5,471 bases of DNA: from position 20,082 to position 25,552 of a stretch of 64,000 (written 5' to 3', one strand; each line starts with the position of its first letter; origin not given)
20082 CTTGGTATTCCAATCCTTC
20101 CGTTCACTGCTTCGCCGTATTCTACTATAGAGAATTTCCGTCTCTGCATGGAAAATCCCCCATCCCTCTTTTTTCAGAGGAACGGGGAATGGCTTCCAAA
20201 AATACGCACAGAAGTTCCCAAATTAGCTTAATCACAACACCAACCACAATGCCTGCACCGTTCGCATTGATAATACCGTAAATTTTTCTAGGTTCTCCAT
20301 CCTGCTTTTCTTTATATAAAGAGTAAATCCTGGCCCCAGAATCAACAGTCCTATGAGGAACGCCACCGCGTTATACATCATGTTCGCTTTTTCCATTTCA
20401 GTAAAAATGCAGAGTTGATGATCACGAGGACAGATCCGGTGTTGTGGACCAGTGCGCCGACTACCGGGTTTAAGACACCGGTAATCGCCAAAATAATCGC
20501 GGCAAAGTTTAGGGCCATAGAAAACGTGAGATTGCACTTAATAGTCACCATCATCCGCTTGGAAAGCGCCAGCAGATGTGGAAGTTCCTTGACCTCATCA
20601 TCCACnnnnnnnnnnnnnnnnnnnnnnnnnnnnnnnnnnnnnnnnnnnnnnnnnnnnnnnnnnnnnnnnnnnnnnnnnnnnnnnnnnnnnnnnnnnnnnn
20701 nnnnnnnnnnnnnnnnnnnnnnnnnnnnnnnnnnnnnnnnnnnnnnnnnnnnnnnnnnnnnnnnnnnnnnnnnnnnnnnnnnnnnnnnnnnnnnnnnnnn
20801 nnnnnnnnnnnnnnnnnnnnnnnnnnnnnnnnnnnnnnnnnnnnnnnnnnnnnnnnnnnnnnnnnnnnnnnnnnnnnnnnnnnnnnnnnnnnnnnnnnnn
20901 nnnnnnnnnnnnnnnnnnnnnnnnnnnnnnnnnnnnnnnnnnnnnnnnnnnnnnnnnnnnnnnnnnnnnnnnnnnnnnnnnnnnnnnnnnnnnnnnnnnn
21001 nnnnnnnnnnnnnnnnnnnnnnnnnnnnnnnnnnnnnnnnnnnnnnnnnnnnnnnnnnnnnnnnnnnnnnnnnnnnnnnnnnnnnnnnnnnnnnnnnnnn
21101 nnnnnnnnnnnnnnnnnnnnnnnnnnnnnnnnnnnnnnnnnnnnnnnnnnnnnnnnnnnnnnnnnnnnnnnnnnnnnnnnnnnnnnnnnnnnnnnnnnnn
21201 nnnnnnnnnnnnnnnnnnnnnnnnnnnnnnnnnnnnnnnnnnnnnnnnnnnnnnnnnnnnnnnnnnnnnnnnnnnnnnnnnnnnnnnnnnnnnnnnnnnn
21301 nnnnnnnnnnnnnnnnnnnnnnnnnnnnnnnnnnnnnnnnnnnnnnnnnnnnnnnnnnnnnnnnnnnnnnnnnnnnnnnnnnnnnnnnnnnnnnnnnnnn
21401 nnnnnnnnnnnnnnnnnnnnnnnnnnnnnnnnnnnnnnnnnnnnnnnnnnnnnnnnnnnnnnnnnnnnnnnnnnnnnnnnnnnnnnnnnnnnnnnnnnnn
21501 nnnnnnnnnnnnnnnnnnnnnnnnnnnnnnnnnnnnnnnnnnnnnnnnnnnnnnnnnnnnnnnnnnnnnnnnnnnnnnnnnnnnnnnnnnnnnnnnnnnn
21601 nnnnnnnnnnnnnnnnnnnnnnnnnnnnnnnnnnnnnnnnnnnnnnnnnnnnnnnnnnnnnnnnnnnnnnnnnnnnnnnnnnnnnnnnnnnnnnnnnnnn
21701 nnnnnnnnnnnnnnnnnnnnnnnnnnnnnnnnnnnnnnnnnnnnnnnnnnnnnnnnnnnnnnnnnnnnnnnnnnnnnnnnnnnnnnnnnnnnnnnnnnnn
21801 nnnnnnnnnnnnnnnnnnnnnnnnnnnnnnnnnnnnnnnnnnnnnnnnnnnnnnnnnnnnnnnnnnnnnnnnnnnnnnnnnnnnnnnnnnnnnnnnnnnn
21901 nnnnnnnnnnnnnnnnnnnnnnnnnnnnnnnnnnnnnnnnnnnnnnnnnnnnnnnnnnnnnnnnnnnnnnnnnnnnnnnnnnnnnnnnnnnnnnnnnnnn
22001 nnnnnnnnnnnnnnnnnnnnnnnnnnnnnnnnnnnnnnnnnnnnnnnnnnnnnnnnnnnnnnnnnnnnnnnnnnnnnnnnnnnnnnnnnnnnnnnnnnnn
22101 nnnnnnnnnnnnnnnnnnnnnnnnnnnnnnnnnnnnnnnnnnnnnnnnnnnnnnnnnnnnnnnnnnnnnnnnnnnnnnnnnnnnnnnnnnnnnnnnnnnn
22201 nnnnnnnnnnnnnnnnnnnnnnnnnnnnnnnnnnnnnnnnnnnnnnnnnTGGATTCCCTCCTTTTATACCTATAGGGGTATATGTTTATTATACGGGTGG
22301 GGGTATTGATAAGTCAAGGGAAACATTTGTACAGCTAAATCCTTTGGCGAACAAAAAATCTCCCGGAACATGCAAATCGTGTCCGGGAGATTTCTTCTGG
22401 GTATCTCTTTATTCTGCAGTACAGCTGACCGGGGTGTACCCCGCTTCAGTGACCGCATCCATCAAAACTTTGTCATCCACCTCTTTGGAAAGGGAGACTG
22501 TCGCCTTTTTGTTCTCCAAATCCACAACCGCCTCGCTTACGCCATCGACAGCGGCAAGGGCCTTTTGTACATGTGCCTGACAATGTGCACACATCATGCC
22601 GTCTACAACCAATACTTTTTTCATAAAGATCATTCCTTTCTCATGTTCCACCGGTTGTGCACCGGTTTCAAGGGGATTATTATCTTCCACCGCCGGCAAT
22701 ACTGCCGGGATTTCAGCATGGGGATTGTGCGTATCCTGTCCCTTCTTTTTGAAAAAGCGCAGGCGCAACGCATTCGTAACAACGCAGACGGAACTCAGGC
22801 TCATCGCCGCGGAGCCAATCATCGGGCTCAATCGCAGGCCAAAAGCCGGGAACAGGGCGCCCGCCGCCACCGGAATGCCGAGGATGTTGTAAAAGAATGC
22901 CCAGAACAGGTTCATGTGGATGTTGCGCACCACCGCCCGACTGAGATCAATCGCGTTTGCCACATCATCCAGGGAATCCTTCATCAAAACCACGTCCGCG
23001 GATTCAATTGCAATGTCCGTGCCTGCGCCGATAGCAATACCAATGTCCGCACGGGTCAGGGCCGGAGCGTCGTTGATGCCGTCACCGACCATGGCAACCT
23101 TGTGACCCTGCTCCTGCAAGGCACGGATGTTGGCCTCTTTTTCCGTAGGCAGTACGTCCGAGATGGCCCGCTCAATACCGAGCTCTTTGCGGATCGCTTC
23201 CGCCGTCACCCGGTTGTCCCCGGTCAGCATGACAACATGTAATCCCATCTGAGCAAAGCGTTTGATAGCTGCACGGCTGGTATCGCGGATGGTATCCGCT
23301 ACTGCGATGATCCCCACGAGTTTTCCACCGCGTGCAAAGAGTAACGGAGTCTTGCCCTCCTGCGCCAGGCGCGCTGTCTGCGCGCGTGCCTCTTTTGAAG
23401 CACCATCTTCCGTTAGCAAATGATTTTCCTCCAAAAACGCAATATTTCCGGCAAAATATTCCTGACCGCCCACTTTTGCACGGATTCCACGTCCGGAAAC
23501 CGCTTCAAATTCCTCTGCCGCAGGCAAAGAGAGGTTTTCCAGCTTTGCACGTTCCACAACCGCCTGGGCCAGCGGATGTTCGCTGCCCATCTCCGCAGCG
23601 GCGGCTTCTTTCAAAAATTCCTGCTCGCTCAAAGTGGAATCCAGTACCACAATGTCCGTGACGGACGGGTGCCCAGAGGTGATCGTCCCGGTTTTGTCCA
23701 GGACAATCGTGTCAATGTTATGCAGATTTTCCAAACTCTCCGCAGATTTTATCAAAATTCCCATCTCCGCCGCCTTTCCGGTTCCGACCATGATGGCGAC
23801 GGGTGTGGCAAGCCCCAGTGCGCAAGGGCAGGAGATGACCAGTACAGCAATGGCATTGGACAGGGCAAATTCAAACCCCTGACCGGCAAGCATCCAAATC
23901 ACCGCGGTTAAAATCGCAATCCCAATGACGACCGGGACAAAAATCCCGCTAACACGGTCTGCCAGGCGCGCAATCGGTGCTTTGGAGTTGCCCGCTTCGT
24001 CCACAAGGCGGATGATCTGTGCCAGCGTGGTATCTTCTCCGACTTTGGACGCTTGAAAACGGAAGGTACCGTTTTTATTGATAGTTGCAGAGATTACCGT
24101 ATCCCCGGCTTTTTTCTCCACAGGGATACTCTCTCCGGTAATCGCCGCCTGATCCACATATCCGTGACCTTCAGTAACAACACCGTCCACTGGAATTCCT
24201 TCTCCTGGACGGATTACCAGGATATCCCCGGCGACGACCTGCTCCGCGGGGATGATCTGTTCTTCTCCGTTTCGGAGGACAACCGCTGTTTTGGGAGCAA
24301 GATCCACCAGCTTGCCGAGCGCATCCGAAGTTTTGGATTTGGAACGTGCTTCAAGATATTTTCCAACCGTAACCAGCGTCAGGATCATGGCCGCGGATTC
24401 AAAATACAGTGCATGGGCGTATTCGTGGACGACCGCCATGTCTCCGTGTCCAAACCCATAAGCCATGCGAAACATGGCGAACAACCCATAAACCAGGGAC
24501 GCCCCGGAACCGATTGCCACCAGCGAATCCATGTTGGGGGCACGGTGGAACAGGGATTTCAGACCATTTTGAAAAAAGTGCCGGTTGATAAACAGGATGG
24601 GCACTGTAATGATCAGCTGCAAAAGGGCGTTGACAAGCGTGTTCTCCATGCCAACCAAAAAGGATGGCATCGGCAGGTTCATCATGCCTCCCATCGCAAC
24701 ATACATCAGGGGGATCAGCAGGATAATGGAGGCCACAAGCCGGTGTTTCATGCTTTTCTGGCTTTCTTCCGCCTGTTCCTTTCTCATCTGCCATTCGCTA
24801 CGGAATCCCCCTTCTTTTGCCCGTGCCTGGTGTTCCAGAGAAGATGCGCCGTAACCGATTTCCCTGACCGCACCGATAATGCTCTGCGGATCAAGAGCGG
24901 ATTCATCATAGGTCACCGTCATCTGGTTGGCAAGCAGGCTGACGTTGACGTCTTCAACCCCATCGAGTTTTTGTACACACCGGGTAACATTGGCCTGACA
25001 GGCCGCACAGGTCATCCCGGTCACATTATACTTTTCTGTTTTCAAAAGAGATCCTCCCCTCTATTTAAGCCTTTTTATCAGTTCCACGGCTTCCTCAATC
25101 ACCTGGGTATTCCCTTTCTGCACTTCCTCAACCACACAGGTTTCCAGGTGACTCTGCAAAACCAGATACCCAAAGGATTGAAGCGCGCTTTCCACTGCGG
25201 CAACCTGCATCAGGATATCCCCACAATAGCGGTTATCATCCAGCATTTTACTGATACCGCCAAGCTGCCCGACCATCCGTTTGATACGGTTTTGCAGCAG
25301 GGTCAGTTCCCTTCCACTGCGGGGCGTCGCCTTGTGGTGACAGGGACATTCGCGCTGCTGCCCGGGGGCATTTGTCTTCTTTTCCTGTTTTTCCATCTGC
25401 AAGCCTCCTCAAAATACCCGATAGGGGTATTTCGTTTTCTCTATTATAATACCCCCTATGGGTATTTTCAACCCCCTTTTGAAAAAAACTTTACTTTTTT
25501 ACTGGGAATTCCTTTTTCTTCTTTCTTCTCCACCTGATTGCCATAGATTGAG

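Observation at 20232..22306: An HMA-less P1B ATPase behind CsoR-like boxes, with an ATGA-coupled 49-aa membrane ORF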

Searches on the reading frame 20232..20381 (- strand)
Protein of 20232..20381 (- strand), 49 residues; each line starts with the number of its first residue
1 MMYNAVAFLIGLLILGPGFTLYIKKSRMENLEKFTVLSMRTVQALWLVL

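Call 3: search_protein_families(library=pfam, proteins=[window:20232-20381:-], max_evalue=1)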
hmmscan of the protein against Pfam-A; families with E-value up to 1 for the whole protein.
window:20232-20381:- (49 aa): 0 families

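Call 4: search_protein_families(library=ncbifam, proteins=[window:20232-20381:-], max_evalue=1)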
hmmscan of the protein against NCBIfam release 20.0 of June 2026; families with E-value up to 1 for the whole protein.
window:20232-20381:- (49 aa): 0 families

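Call 8: find_homologous_proteins(query=window:20232-20381:-, max_evalue=10)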
Query window:20232-20381:- (49 aa): 1 proteins with E <= 10 among 1 candidates.
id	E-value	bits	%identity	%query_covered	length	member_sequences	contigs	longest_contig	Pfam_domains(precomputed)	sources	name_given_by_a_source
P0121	1.6e-22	94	98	100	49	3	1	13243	-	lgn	-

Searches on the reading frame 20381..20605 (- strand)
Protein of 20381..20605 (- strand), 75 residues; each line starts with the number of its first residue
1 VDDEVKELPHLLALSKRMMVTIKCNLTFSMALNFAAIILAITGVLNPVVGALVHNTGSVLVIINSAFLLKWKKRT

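Call 32: search_solved_structures(query=window:20381-20605:-, max_evalue=10, show_alignments=5)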
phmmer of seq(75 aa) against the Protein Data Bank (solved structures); distinct sequences matched with E-value up to 10: 6.
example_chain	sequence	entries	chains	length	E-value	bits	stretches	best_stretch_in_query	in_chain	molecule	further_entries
7qbz_A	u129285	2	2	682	0.052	17.2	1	3-72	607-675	Cadmium translocating P-type ATPase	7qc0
7r0g_A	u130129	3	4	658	0.51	14.1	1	3-54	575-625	Putative copper-exporting P-type ATPase A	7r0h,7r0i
3j09_A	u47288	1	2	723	0.61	13.8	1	3-54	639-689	copper-exporting P-type ATPase A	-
6wtw_A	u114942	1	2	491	5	10.9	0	28-64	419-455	DASS family sodium-coupled anion symporter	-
3j08_A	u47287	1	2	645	5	10.9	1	3-54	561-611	copper-exporting P-type ATPase A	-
6wu1_A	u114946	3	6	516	6.2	10.6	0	28-64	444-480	DASS family sodium-coupled anion symporter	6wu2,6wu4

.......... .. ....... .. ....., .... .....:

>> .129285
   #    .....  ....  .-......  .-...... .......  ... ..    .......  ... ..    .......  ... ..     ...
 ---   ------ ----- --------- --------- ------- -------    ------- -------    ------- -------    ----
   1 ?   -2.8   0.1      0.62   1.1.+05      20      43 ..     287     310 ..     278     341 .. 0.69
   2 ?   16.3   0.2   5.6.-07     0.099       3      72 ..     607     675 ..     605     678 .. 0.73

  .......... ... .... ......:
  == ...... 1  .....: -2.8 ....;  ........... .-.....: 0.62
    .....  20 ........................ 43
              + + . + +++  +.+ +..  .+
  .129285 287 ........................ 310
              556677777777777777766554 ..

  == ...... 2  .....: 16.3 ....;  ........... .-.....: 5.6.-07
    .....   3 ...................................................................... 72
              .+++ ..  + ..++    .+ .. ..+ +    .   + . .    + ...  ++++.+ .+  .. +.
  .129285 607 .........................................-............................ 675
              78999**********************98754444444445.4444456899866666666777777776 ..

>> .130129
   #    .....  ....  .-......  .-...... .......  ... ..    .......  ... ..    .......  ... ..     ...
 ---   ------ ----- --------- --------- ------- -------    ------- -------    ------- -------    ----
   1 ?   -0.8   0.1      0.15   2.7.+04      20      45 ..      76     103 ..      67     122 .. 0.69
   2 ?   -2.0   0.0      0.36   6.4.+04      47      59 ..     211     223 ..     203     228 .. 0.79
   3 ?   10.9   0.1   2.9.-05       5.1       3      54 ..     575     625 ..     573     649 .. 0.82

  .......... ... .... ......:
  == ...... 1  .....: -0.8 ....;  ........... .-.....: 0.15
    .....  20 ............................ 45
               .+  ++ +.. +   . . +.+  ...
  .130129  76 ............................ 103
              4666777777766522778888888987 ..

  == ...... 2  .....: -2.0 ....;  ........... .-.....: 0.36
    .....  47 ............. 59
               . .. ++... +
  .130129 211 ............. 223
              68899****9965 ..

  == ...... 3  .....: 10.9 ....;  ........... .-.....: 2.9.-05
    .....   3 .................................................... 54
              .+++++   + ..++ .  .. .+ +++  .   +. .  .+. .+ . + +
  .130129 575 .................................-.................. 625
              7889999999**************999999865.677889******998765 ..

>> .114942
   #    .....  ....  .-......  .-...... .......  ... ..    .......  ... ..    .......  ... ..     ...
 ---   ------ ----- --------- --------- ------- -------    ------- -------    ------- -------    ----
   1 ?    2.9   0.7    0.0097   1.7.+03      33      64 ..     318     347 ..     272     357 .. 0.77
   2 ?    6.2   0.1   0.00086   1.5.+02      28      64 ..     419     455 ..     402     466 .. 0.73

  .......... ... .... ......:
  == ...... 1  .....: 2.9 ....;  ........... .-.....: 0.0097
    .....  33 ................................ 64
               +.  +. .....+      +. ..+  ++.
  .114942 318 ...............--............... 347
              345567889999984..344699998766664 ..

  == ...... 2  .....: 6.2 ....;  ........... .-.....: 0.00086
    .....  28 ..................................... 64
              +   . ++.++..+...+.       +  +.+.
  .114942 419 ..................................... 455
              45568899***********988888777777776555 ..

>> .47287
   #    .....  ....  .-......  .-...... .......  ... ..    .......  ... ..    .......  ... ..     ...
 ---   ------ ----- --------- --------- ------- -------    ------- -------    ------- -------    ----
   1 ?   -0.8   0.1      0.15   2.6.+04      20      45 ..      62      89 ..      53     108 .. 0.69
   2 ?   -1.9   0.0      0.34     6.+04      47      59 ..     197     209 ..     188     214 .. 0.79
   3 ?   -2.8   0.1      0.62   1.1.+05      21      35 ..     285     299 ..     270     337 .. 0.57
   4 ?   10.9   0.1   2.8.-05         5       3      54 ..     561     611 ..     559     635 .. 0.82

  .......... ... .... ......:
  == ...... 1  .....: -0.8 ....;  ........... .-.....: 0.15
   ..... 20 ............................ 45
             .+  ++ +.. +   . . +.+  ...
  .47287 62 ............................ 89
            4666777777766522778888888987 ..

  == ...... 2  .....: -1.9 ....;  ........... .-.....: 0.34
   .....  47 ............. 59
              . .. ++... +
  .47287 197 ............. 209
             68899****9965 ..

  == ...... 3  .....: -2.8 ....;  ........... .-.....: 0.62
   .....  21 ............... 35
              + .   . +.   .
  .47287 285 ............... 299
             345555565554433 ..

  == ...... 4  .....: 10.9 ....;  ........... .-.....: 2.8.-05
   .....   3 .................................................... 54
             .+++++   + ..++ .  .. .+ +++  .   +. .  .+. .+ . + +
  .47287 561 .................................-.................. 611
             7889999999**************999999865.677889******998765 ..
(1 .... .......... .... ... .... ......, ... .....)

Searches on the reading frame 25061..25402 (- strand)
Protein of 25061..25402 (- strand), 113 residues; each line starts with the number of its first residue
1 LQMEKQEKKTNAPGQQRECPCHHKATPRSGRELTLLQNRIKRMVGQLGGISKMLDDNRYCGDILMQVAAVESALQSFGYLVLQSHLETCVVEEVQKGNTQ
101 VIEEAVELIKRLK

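Call 3: search_protein_families(library=pfam, proteins=[window:25061-25402:-], max_evalue=1)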
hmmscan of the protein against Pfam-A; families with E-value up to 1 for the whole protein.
window:25061-25402:- (113 aa): 1 family
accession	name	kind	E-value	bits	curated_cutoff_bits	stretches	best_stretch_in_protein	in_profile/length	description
PF02583.22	Trns_repr_metal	-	8.1e-26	90.7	22.8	1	36-111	5-78/78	Metal-sensitive transcriptional repressor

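Call 4: search_protein_families(library=ncbifam, proteins=[window:25061-25402:-], max_evalue=1)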
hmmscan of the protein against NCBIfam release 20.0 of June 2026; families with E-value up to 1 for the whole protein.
window:25061-25402:- (113 aa): 3 families
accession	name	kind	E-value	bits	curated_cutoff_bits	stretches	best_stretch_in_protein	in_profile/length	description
NF052430.1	repress_RicR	exception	1.5e-17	64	175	1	38-101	13-76/93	copper-sensing transcriptional repressor RicR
NF008464.0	PRK11352.1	equivalog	6e-09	36.2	133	1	27-110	2-87/91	formaldehyde-responsive transcriptional repressor FrmR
NF011613.0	PRK15039.1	equivalog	2.1e-08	34.8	138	1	34-96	9-71/90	Ni(II)/Co(II)-binding transcriptional repressor RcnR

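Call 52: find_related_loci(query=window:25061-25402:-, collection=metagenome_contigs, flank=3500)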
Query window:25061-25402:- (113 aa) in metagenome_contigs; peptide patterns used: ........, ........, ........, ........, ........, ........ (x = any residue, [..] = any of these).
180 stretches matched a pattern; 32 encode a relative of the query (tblastn E <= 1e-3); 32 distinct loci.
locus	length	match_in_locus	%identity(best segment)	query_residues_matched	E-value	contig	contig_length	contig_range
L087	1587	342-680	99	1-113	1e-77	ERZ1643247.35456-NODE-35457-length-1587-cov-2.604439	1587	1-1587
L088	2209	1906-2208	99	1-101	1e-67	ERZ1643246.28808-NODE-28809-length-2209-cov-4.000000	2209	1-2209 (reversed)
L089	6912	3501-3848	71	2-113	3e-51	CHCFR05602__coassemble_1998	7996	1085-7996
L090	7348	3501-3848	69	2-113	4e-51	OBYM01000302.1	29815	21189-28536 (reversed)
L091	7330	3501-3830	70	6-113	2e-48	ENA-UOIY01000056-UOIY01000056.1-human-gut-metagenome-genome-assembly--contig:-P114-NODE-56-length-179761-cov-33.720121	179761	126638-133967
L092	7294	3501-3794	73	16-113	2e-47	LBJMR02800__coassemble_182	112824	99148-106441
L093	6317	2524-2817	73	16-113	2e-47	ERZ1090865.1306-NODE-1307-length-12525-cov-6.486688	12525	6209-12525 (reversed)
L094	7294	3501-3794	73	16-113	2e-47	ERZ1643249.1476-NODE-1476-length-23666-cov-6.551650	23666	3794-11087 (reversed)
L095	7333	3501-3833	68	3-113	3e-47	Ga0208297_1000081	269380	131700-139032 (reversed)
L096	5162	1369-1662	70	16-113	1e-45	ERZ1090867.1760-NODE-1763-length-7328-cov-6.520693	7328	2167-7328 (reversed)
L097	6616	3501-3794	70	16-113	1e-45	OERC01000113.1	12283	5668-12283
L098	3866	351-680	62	2-113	1e-44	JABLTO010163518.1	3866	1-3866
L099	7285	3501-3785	68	19-113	8e-43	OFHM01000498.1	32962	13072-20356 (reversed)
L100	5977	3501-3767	71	21-109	1e-41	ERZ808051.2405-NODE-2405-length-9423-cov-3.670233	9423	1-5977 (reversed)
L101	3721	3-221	89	41-113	5e-41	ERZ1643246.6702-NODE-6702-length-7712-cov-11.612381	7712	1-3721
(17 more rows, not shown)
